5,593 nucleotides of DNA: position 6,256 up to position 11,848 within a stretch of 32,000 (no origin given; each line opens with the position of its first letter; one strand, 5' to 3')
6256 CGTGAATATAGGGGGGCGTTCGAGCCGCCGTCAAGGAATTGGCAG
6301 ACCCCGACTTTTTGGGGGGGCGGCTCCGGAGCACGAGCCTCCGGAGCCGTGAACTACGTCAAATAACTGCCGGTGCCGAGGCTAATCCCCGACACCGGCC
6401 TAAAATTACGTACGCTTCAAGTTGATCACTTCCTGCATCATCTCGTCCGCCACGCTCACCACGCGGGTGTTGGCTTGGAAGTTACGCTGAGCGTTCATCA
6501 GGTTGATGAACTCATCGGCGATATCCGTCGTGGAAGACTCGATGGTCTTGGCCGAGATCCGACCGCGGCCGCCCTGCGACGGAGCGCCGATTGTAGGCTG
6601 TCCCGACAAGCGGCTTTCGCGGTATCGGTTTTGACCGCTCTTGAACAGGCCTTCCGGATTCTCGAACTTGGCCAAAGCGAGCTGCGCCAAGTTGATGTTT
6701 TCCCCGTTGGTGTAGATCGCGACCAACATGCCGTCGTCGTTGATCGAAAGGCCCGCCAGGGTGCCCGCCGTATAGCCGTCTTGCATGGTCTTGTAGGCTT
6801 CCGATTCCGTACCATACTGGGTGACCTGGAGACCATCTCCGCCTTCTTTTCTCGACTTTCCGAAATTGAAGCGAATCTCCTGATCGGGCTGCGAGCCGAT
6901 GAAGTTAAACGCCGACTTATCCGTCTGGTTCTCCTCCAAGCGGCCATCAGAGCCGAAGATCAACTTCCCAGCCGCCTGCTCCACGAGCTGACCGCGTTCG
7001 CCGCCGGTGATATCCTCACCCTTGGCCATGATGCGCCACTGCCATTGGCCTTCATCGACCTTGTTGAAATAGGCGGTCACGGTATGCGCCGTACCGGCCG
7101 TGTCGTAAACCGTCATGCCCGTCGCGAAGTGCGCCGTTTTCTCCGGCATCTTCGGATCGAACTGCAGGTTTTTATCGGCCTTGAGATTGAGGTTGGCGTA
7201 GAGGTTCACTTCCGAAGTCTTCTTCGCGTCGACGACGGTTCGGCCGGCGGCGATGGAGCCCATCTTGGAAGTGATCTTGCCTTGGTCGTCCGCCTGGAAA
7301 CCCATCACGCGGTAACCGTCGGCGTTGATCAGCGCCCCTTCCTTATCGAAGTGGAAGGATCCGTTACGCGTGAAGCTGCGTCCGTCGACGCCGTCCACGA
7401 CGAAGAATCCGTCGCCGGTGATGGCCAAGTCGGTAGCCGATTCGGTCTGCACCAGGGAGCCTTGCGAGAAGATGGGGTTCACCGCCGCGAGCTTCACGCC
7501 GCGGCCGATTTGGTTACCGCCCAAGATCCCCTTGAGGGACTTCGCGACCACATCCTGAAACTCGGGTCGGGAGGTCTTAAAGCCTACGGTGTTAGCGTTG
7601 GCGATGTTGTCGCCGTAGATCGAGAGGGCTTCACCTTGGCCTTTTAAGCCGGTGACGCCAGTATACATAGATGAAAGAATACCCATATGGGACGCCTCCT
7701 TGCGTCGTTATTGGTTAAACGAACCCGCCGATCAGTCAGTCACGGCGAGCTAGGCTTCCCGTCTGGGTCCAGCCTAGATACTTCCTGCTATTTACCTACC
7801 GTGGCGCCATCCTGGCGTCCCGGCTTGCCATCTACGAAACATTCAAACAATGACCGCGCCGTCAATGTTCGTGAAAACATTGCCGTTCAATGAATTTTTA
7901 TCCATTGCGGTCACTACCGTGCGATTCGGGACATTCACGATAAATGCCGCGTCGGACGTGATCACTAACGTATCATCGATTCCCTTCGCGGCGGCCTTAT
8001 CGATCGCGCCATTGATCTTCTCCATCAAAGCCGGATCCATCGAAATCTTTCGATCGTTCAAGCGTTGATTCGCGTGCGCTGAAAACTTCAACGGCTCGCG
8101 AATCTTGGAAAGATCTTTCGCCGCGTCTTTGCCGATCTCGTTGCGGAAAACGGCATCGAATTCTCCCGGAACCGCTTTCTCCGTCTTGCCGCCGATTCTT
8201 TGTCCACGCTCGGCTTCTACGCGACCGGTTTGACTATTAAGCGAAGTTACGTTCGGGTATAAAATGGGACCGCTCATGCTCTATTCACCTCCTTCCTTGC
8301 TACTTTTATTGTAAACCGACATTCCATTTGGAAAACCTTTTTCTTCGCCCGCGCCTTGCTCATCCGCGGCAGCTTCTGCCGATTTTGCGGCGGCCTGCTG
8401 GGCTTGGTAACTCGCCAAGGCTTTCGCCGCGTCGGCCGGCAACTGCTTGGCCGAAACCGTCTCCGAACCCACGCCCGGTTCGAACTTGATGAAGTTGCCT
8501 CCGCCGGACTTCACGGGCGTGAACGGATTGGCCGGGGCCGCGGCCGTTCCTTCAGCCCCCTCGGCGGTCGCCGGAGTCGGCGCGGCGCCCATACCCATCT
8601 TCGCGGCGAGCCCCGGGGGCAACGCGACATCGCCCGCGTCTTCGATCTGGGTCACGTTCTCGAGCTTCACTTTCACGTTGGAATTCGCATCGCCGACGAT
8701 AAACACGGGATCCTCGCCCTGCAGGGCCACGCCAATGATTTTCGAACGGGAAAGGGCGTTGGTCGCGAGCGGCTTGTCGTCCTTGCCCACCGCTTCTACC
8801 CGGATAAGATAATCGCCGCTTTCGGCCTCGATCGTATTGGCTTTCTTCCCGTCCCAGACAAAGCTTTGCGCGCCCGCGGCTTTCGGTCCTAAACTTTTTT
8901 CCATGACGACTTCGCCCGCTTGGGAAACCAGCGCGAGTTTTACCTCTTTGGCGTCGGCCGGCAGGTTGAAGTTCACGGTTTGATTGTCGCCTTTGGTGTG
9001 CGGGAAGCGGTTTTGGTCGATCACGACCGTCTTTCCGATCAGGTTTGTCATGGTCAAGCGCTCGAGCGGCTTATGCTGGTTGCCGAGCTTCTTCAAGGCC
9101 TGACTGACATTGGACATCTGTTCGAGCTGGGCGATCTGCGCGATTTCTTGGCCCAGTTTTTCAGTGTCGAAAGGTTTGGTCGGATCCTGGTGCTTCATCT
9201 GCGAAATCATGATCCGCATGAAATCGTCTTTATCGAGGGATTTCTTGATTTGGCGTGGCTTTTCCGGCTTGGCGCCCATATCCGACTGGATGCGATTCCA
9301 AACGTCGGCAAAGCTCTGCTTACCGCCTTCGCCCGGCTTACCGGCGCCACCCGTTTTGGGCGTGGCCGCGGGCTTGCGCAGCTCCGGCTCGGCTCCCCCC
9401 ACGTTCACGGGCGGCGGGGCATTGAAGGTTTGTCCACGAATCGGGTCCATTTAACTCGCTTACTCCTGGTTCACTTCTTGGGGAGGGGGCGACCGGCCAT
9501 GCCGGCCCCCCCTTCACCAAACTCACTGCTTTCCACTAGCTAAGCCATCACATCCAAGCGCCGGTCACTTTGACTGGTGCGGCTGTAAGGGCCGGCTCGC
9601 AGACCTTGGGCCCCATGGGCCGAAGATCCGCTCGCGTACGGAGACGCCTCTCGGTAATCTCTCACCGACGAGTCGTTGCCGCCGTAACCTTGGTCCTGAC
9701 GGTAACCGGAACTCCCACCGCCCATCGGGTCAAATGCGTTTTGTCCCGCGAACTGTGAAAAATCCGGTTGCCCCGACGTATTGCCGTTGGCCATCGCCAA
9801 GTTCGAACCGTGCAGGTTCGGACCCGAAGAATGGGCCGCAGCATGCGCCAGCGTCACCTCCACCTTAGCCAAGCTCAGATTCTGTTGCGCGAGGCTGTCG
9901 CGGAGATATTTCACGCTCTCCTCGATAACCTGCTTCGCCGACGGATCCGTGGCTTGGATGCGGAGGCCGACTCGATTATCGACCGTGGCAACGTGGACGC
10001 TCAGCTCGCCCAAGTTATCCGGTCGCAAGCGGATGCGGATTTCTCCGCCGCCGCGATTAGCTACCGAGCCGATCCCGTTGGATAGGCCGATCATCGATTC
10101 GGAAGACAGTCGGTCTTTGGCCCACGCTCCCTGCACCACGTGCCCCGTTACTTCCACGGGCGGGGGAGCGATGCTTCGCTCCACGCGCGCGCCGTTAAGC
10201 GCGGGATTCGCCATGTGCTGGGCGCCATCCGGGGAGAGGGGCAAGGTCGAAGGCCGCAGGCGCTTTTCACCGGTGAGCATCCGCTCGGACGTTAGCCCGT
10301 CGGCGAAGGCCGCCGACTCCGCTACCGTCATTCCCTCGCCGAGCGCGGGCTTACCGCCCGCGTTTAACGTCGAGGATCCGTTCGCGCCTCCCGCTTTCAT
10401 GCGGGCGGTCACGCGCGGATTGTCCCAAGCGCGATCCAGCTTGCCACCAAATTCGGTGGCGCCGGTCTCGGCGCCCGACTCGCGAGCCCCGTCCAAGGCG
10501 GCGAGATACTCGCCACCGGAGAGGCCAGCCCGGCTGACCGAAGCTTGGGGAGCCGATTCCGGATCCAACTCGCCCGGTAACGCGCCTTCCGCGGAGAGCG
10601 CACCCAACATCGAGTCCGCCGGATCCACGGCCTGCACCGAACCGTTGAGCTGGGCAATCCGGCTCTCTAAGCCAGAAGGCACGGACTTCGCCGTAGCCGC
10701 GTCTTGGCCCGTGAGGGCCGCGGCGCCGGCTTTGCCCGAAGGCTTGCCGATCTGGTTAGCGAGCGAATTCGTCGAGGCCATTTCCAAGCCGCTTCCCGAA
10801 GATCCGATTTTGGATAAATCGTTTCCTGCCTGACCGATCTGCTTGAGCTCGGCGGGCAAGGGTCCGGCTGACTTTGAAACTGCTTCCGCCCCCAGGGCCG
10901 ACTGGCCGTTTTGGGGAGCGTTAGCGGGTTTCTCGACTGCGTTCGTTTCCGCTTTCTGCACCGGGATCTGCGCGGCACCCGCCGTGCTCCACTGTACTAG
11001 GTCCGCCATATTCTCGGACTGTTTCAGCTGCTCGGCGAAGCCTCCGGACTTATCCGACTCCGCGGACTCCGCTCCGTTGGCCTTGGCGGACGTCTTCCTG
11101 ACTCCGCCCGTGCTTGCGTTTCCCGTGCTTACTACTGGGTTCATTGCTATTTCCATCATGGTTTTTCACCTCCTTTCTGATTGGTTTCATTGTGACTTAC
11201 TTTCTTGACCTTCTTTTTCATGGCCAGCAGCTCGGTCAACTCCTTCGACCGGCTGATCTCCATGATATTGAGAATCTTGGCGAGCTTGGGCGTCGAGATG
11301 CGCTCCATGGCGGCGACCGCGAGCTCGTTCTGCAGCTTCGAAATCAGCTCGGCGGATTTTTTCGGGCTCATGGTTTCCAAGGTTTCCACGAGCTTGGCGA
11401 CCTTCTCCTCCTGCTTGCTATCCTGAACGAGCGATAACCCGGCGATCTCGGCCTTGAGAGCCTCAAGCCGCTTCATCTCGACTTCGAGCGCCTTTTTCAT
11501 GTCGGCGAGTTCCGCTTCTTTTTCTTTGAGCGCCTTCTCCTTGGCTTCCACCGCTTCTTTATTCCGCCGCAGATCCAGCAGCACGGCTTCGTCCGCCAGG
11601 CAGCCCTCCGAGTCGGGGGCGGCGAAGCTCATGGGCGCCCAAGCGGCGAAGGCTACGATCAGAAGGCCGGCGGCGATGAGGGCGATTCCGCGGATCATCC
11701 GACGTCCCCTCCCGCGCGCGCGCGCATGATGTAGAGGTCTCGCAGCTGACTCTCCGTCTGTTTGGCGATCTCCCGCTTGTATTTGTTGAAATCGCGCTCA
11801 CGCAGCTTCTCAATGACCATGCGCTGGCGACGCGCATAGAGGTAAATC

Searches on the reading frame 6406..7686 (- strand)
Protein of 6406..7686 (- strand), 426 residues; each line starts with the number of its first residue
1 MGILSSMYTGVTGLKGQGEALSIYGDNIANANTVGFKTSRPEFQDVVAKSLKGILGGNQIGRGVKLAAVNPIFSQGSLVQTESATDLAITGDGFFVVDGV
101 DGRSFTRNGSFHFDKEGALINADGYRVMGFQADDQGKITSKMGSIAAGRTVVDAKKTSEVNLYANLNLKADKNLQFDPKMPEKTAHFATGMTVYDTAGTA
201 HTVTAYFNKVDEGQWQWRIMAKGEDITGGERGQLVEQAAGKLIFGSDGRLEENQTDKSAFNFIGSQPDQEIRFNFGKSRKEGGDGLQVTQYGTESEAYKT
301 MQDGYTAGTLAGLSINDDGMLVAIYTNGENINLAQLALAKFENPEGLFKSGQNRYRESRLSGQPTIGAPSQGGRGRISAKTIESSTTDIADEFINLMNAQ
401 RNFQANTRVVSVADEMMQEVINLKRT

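Call 7: search_protein_families(library=pfam, proteins=[window:6406-7686:-], max_evalue=0.001)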
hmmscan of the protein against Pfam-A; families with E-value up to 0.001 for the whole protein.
window:6406-7686:- (426 aa): 4 families
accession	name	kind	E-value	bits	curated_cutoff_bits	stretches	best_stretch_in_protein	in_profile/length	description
PF07559.19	FlgE_D2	-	7.5e-19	69.1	22.7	1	167-305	3-142/142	Flagellar basal body protein FlaE D2 domain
PF22692.1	LlgE_F_G_D1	-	3.4e-12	46.8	27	1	88-137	1-44/64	Flagellar hook protein FlgE/F/G D1 domain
PF06429.18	Flg_bbr_C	-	4.9e-12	45.6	23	1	381-423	4-46/46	Flagellar basal body rod FlgEFG protein C-terminal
PF00460.25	Flg_bb_rod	-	4.3e-09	36.6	20.7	1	7-37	1-31/31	Flagella basal body rod protein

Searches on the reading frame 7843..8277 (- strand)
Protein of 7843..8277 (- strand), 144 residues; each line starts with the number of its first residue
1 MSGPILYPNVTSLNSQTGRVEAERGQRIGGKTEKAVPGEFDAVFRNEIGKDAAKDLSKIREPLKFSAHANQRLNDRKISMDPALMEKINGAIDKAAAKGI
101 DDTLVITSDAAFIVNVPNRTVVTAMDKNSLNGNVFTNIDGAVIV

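Call 7: search_protein_families(library=pfam, proteins=[window:7843-8277:-], max_evalue=0.001)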
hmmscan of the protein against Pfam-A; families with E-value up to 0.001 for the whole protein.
window:7843-8277:- (144 aa): 1 family
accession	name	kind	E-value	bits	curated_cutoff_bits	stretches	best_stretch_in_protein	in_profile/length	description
PF12611.13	Flagellar_put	-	1e-13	51.2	21.1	1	120-143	1-24/24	Putative flagellar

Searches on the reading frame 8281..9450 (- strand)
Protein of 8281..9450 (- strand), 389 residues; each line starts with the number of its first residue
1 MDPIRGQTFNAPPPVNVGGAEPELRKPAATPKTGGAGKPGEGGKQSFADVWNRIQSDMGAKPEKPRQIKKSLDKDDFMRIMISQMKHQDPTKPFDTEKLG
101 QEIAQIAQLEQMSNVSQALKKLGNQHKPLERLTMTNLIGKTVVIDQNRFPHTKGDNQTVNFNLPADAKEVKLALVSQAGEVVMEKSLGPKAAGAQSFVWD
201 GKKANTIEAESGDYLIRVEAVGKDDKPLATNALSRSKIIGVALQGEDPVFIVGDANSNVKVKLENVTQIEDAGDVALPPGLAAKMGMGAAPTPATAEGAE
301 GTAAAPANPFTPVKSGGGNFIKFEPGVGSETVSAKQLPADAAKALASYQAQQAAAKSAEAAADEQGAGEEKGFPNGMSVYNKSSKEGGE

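Call 7: search_protein_families(library=pfam, proteins=[window:8281-9450:-], max_evalue=0.001)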
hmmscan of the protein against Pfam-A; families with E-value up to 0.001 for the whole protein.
window:8281-9450:- (389 aa): 2 families
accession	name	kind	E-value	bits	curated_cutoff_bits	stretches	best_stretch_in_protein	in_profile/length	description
PF13860.13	FlgD_ig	-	8.2e-15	55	27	1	151-222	6-77/79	FlgD Ig-like domain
PF03963.19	FlgD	-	1.4e-14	54.4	27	1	63-120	17-74/75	Flagellar hook capping protein - N-terminal region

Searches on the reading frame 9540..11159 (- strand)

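Call 7: search_protein_families(library=pfam, proteins=[window:9540-11159:-], max_evalue=0.001)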
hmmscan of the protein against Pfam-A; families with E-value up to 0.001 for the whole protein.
window:9540-11159:- (539 aa): 2 families
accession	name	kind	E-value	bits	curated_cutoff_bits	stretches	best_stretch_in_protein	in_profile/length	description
PF02120.21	Flg_hook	-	3e-14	53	29.8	1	367-436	8-77/85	Flagellar hook-length control protein FliK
PF09483.15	HpaP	-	0.00012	22.6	23.8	1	366-437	18-89/90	Type III secretion protein (HpaP)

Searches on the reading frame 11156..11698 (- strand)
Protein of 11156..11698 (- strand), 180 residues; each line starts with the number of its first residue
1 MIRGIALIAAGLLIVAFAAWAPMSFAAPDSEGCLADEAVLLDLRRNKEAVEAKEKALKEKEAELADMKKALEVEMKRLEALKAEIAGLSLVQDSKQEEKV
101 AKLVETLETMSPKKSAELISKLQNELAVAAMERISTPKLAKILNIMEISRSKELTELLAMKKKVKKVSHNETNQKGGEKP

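Call 6: search_protein_families(library=pfam, proteins=[window:11156-11698:-], max_evalue=0.001)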
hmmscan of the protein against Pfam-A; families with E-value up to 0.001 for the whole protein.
window:11156-11698:- (180 aa): 1 family
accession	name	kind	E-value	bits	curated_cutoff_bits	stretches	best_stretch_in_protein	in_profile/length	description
PF03448.22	MgtE_N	-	0.0002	22.3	25.9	1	105-159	44-98/102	MgtE intracellular N domain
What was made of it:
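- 11156..11698 (-): FlgY/FlbB/MotE-like gene (signal/TM segment, coiled coil, ARM/MgtE_N-like domain) between fliJ and fliK. It is the presumed E-ring partner. Pfam MgtE_N E 2e-4 (call 6).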

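Call 62: search_solved_structures(query=window:11156-11698:-, max_evalue=10)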
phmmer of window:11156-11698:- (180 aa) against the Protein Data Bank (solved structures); distinct sequences matched with E-value up to 10: 4.
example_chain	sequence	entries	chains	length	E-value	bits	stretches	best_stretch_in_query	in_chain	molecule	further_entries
10aw_A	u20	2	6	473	0.1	16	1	45-95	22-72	50 kDa outer membrane protein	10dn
1ge9_A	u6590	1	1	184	0.19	15.1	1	60-135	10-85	RIBOSOME RECYCLING FACTOR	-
21gl_D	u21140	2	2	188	0.26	14.6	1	31-101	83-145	Transmembrane emp24 domain-containing protein 10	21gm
5ijn_H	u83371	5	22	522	5.1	10.5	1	40-145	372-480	Nuclear pore glycoprotein p62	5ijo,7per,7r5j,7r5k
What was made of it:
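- Tried and rejected: The FlgY-like protein has no solved homologue by sequence (call 62).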

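Call 87: search_protein_families(library=ncbifam, proteins=[window:11156-11698:-], max_evalue=0.01)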
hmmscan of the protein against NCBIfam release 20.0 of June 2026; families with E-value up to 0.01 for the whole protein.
window:11156-11698:- (180 aa): 1 family
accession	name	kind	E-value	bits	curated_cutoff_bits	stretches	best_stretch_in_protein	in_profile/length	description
NF047368.1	collar_FlbB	equivalog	0.001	18.9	110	1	42-133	68-158/193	periplasmic-type flagellar collar protein FlbB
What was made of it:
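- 11156..11698 (-): The only NCBIfam hit is collar_FlbB at 18.9 bits, below cut-off (call 87).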
